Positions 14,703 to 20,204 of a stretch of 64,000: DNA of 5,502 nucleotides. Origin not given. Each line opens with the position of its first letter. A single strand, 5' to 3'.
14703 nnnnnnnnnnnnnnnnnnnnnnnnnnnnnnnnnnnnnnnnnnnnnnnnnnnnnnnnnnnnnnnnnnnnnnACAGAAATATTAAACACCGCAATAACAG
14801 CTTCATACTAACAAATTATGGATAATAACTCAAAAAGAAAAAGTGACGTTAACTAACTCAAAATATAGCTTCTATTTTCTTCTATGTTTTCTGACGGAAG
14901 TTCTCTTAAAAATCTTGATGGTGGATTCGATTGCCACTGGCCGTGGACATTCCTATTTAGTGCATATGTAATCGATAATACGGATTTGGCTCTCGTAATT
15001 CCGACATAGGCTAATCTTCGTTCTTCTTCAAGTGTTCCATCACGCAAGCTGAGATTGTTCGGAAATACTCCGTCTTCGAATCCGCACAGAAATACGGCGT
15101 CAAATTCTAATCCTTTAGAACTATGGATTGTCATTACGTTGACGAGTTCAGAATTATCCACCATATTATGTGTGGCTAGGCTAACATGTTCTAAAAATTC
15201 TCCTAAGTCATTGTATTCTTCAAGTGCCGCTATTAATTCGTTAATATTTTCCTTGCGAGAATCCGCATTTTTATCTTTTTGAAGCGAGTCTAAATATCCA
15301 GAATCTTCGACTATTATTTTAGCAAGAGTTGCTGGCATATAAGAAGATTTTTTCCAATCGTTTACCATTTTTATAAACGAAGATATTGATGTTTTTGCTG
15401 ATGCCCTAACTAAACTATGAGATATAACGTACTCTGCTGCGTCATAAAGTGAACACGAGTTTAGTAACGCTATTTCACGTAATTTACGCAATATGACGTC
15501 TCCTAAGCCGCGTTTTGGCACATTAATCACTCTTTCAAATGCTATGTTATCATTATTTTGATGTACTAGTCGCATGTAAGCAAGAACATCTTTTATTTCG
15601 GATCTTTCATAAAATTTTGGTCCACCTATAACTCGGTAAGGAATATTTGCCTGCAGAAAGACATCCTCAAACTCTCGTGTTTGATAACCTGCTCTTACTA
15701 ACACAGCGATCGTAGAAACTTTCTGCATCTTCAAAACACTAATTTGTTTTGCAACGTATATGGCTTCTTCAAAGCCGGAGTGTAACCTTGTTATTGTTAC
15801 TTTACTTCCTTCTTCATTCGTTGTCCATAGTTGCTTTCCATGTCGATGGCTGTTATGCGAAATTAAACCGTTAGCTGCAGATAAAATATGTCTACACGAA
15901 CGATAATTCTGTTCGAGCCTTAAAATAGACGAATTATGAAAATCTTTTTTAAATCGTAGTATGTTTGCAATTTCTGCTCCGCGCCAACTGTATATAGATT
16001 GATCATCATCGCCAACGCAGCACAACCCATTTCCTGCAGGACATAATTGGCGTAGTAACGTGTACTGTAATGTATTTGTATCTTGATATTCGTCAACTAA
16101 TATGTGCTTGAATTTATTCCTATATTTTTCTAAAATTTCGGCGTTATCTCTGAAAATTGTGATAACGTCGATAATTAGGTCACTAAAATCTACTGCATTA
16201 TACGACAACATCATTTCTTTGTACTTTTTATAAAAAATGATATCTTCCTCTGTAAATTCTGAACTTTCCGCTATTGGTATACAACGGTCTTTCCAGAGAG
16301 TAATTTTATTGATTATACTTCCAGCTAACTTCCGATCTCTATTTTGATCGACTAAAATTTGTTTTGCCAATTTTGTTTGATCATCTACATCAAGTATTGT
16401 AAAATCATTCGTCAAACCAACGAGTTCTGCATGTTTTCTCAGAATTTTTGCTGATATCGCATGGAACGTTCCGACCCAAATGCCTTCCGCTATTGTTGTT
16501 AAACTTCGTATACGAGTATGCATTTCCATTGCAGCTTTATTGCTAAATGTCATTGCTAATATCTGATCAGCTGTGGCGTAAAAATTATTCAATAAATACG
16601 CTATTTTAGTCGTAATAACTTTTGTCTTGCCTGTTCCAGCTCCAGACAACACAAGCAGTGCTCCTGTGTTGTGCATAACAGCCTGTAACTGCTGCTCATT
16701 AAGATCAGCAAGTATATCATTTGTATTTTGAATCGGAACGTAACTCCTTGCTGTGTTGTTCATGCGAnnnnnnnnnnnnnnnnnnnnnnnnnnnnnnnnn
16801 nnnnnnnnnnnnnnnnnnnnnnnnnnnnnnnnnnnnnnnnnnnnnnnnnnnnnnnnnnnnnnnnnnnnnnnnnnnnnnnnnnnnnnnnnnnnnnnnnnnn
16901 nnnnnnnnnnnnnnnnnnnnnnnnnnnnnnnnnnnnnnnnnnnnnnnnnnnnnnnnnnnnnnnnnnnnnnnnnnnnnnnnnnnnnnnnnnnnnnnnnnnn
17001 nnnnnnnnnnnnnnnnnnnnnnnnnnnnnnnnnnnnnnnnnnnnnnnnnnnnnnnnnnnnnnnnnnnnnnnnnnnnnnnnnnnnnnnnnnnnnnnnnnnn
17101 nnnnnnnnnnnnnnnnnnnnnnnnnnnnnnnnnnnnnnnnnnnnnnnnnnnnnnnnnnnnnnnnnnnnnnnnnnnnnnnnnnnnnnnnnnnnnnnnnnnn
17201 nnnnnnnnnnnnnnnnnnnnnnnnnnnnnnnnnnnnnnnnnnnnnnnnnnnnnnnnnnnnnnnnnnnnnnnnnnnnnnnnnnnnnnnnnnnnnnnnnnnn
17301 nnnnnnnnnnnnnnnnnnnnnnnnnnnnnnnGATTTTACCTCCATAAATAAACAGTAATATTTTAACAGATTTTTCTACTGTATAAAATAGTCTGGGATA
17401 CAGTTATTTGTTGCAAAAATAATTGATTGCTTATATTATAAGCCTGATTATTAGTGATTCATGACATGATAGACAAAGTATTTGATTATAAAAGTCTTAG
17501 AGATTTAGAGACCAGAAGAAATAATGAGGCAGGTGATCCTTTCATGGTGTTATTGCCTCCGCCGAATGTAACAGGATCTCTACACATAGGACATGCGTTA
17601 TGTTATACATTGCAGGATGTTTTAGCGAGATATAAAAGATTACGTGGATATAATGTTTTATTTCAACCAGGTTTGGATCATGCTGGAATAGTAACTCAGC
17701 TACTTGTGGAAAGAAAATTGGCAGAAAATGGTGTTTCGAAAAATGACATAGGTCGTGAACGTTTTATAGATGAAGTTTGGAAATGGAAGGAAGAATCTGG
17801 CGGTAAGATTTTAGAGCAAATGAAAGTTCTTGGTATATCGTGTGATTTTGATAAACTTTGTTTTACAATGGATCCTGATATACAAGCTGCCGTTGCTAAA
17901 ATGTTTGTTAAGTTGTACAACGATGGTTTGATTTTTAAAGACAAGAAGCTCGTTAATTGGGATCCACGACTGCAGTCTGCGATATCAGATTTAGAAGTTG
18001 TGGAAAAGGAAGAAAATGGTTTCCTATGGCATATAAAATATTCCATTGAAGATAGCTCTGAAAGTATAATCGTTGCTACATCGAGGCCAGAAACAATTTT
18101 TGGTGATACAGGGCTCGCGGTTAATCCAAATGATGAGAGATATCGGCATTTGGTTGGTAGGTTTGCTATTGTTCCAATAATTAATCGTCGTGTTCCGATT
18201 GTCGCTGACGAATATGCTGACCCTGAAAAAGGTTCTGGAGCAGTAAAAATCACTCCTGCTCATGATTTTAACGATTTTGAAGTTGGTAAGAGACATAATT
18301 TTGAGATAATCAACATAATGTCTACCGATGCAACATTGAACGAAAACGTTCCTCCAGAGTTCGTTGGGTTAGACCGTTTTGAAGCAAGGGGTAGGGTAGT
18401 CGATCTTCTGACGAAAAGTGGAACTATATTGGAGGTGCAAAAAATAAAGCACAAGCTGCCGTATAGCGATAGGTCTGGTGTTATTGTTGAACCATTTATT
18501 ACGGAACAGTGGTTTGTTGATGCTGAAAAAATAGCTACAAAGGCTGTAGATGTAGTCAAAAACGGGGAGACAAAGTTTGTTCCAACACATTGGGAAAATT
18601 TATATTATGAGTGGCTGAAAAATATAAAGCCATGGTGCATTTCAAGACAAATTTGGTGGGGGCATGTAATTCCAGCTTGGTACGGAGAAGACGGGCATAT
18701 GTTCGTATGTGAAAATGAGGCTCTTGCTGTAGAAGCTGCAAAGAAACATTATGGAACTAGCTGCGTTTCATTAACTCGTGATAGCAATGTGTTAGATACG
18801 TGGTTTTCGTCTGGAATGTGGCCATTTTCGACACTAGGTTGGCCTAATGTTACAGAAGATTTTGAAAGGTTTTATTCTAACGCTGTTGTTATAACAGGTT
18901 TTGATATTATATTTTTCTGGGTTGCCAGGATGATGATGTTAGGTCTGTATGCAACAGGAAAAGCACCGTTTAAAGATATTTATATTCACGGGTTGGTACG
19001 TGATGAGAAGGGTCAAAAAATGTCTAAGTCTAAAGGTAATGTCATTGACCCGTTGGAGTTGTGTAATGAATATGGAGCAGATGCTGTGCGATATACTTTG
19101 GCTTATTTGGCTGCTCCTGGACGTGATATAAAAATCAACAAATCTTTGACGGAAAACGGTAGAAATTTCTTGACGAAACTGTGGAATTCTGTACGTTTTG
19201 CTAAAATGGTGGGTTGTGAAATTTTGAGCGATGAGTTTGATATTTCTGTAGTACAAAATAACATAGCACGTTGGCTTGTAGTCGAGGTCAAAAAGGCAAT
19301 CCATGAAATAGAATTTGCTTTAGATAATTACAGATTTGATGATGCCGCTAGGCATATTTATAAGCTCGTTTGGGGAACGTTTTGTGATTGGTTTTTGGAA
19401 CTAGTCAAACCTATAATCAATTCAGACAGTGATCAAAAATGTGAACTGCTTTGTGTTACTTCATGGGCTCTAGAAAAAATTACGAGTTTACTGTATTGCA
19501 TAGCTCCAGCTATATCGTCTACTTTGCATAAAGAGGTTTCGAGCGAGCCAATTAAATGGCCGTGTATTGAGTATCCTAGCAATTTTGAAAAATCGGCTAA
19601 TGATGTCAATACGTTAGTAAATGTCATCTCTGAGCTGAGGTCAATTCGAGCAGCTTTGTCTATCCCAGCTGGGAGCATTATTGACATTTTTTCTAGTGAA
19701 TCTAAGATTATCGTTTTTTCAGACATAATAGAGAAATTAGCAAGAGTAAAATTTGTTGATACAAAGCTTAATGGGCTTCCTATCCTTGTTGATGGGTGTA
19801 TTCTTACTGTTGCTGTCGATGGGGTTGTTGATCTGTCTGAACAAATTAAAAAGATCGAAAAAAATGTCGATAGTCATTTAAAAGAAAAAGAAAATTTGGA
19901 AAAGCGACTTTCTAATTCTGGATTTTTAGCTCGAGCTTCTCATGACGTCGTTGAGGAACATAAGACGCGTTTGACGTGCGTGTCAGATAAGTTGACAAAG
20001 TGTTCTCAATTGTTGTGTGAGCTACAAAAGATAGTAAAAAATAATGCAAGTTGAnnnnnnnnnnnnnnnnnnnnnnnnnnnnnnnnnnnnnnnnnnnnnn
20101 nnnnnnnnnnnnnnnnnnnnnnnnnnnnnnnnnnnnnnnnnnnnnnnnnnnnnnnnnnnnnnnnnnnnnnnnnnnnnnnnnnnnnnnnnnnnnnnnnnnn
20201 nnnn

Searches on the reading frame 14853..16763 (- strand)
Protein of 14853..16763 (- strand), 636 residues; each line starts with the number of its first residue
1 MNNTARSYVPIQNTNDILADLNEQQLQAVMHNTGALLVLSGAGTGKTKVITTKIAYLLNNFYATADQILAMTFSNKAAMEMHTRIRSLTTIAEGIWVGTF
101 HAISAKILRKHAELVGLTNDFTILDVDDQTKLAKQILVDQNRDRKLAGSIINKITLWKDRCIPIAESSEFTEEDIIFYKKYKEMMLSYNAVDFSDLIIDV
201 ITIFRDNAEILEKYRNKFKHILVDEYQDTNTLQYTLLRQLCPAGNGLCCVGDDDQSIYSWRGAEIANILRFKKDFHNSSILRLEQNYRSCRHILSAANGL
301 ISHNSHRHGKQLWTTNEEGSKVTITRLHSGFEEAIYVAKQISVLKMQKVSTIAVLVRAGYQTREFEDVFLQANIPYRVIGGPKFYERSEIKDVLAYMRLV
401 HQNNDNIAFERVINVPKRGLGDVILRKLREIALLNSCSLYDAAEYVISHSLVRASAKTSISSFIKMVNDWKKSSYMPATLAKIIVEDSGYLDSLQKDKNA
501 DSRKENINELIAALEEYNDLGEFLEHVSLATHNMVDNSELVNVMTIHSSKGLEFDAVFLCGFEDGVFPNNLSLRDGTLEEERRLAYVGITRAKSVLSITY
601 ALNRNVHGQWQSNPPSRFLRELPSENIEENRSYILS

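Call 44: search_protein_families(library=pfam, proteins=[window:14853-16763:-], max_evalue=0.0001)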
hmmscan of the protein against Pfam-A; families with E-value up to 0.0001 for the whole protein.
window:14853-16763:- (636 aa): 6 families
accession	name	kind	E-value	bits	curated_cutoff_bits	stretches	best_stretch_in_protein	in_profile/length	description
PF00580.27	UvrD-helicase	-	1.6e-82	277.7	23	1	21-276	1-271/271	UvrD/REP helicase N-terminal domain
PF13361.12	UvrD_C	-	5.7e-71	240.2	25.6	1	282-601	2-348/350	UvrD-like helicase C-terminal domain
PF13245.12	AAA_19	-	1.6e-21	77.4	25.1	1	26-259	2-132/134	AAA domain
PF13538.12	UvrD_C_2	-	2e-08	34.4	27.4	1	542-595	3-48/52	UvrD-like helicase C-terminal domain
PF01443.25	Viral_helicase1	-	2.9e-05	24.5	21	0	526-598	163-226/228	Viral superfamily 1 RNA helicase core domain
PF13604.12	AAA_30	-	2.9e-05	24.3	27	0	21-92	2-74/191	AAA domain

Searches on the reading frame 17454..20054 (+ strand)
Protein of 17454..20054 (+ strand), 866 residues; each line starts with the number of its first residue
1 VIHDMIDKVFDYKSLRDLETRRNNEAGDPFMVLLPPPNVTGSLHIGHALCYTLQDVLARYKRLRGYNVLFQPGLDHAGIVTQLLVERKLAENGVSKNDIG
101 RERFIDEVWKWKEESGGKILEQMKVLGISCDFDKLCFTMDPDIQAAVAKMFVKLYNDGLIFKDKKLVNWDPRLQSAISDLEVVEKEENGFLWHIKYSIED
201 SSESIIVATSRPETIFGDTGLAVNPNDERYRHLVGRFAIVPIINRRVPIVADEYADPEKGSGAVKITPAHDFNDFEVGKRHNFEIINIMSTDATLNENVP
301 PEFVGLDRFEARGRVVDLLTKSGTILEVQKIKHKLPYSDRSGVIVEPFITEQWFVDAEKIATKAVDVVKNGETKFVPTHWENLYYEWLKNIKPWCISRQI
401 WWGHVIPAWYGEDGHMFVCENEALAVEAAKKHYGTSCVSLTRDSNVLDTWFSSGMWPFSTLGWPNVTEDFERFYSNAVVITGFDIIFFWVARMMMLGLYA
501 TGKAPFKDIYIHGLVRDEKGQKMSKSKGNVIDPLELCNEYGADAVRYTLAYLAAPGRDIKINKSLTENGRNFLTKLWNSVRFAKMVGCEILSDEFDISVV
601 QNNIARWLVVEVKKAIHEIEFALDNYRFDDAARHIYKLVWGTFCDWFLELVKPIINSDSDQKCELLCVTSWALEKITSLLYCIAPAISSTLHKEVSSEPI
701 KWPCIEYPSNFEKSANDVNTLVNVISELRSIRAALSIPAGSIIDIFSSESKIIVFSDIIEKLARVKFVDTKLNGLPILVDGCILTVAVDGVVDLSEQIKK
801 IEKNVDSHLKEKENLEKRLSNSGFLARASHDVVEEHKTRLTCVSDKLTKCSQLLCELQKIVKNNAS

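Call 44: search_protein_families(library=pfam, proteins=[window:17454-20054:+], max_evalue=0.0001)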
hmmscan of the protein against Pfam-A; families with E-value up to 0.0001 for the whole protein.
window:17454-20054:+ (866 aa): 6 families
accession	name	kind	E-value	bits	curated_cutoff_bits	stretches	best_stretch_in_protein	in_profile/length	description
PF00133.28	tRNA-synt_1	-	1.1e-133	446.5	22.7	1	23-561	18-413/414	tRNA synthetases class I (I, L, M and V)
PF09334.17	tRNA-synt_1g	-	1.3e-27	97.1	20.1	2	336-565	167-370/391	tRNA synthetases class I (M)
PF08264.19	Anticodon_1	-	4.9e-24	85.3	25.1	1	606-740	2-141/148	Anticodon-binding domain of tRNA ligase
PF10458.14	Val_tRNA-synt_C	-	1.3e-12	48.2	25.9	1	793-857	1-65/66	Valyl tRNA synthetase tRNA binding arm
PF13603.12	tRNA-synt_1_2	-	2.2e-10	40.8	25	1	235-292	86-143/185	Leucyl-tRNA synthetase, editing domain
PF01406.26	tRNA-synt_1e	-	3.1e-06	27.2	27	0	504-550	235-281/301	tRNA synthetases class I (C) catalytic domain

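Call 62: find_homologous_proteins(query=window:17454-20054:+, max_evalue=1e-50)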
Query window:17454-20054:+ (866 aa): 8000 proteins with E <= 1e-50 among 8000 candidates; the best 120 are listed.
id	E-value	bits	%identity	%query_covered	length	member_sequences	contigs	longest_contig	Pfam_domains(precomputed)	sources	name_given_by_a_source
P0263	0.0e+0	1923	96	100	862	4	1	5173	PF09334.18,PF01406.26,PF08264.20,PF13603.13,PF00133.29,PF10458.15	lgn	-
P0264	0.0e+0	1376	68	99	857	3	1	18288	PF09334.18,PF01406.26,PF08264.20,PF13603.13,PF00133.29,PF10458.15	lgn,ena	-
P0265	0.0e+0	1365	65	99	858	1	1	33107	PF09334.18,PF01406.26,PF08264.20,PF13603.13,PF00133.29,PF10458.15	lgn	-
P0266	0.0e+0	1359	66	99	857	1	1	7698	PF09334.18,PF01406.26,PF08264.20,PF13603.13,PF00133.29,PF10458.15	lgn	-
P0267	0.0e+0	1325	64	99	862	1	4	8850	PF09334.18,PF01406.26,PF08264.20,PF13603.13,PF00133.29,PF10458.15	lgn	-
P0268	0.0e+0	1322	64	99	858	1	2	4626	PF09334.18,PF01406.26,PF08264.20,PF13603.13,PF00133.29,PF10458.15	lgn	-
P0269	0.0e+0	1293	62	99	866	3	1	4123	PF09334.18,PF01406.26,PF08264.20,PF13603.13,PF00133.29,PF10458.15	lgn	-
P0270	0.0e+0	1229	61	99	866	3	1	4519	PF09334.18,PF08264.20,PF13603.13,PF00133.29,PF10458.15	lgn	-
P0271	0.0e+0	1204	61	99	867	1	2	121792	PF09334.18,PF01406.26,PF08264.20,PF13603.13,PF00133.29,PF10458.15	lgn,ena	-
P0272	0.0e+0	1189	58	99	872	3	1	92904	PF09334.18,PF08264.20,PF13603.13,PF00133.29,PF10458.15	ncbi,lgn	-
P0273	0.0e+0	1167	58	99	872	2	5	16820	PF09334.18,PF08264.20,PF13603.13,PF00133.29,PF10458.15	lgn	-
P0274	0.0e+0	1104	55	99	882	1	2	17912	PF09334.18,PF01406.26,PF08264.20,PF13603.13,PF00133.29,PF10458.15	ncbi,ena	-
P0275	0.0e+0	1098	54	99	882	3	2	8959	PF09334.18,PF01406.26,PF08264.20,PF13603.13,PF00133.29,PF10458.15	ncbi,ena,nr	ncbi:MAG: valine--tRNA ligase [Alphaproteobacteria bacterium]|nr:valine--tRNA ligase [Alphaproteobac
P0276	0.0e+0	1097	55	99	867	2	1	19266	PF09334.18,PF01406.26,PF08264.20,PF13603.13,PF00133.29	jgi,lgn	jgi:valyl-tRNA synthetase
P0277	0.0e+0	1096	55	98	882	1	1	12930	PF09334.18,PF01406.26,PF08264.20,PF13603.13,PF01921.25,PF00133.29,PF10458.15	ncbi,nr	ncbi:MAG: valine--tRNA ligase [Alphaproteobacteria bacterium]|nr:valine--tRNA ligase [Alphaproteobac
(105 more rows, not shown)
